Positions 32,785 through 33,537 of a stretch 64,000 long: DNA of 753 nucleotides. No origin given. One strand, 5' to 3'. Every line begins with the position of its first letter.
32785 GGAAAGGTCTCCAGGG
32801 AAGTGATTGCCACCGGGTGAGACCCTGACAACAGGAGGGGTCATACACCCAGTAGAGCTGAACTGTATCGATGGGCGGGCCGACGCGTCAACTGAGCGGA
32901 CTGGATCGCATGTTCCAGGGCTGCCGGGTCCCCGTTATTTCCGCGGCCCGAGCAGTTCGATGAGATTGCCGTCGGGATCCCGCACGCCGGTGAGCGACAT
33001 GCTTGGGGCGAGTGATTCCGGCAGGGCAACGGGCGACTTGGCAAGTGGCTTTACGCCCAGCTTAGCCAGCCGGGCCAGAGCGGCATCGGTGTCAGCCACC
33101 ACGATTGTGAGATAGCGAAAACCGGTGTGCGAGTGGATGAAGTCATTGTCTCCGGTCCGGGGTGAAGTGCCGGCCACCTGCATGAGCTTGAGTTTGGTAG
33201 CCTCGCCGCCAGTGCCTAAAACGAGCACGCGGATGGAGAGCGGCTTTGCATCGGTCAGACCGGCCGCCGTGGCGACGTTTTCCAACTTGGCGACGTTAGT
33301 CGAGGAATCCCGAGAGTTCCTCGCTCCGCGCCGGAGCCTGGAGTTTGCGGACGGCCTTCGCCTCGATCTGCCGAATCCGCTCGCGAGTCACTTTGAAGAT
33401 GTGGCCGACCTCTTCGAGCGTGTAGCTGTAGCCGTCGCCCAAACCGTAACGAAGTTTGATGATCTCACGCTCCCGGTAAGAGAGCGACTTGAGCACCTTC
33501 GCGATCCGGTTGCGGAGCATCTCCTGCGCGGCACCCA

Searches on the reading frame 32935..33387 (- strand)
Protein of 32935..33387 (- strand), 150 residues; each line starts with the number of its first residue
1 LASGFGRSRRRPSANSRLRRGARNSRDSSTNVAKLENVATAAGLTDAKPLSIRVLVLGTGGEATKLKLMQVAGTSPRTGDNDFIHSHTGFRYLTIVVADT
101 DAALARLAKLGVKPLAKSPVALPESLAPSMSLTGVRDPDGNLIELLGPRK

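Call 61: search_protein_families(library=pfam, proteins=[window:32935-33387:-], max_evalue=0.01)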
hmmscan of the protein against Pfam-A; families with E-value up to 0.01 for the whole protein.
window:32935-33387:- (150 aa): 2 families
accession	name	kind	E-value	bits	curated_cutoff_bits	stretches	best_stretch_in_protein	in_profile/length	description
PF00903.31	Glyoxalase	-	1.1e-05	26.2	20.6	1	61-145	46-121/121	Glyoxalase/Bleomycin resistance protein/Dioxygenase superfamily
PF13669.12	Glyoxalase_4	-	0.00089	20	27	1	57-120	41-99/109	Glyoxalase/Bleomycin resistance protein/Dioxygenase superfamily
